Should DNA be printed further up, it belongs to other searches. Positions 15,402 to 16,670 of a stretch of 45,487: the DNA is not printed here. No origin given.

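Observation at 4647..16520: Complete sedentary chromosomal integron with an ~11 kb cassette array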

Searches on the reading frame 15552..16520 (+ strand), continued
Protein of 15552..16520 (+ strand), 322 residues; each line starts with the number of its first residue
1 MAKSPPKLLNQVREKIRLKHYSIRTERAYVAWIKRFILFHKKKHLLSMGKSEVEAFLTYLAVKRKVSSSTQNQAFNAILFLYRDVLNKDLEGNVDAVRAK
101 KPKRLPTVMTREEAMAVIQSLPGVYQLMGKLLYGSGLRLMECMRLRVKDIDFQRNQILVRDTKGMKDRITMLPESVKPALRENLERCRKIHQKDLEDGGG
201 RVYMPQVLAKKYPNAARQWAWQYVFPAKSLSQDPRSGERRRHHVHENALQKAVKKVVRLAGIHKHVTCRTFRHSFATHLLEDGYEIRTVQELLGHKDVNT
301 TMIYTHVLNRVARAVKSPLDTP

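Call 79: find_encoding_contigs(protein=P0247, flank=10000, max_places=3)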
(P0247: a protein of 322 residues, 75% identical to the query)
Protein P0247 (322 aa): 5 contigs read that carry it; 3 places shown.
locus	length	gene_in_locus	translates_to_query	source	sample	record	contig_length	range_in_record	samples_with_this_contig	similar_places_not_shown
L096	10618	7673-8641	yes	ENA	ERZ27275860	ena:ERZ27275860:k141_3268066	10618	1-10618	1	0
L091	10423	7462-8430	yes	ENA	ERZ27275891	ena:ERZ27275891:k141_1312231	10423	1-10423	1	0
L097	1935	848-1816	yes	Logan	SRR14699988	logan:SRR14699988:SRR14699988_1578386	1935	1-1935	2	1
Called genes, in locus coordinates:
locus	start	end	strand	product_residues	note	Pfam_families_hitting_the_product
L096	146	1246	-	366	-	PF01820:Dala_Dala_lig_N, PF02222:ATP-grasp, PF02786:CPSase_L_D2 (weak), PF07478:Dala_Dala_lig_C, PF13535:ATP-grasp_4 (weak)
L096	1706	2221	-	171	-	PF01035:DNA_binding_1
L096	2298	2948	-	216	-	PF00583:Acetyltransf_1, PF13508:Acetyltransf_7, PF13673:Acetyltransf_10, PF08445:FR47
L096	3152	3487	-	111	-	PF04993:TfoX_N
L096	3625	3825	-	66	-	-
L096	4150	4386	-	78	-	PF27226:AF_1845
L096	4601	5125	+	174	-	-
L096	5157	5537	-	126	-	PF08821:CGGC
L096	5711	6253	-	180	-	PF00903:Glyoxalase (weak)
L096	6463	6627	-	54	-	-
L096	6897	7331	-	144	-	PF02566:OsmC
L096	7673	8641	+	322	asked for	PF13495:Phage_int_SAM_4, PF00589:Phage_integrase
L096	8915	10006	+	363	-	PF02606:LpxK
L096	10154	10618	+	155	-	?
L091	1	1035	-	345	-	?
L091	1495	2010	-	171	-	PF01035:DNA_binding_1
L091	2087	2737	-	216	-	PF00583:Acetyltransf_1, PF13508:Acetyltransf_7, PF13673:Acetyltransf_10, PF08445:FR47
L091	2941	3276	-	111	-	PF04993:TfoX_N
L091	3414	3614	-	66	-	-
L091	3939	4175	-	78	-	PF27226:AF_1845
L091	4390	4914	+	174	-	-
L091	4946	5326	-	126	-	PF08821:CGGC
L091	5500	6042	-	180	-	PF00903:Glyoxalase (weak)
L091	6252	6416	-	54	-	-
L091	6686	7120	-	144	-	PF02566:OsmC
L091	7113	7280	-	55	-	-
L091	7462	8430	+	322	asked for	PF13495:Phage_int_SAM_4, PF00589:Phage_integrase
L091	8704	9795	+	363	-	PF02606:LpxK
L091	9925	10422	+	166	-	?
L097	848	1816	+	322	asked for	PF13495:Phage_int_SAM_4, PF00589:Phage_integrase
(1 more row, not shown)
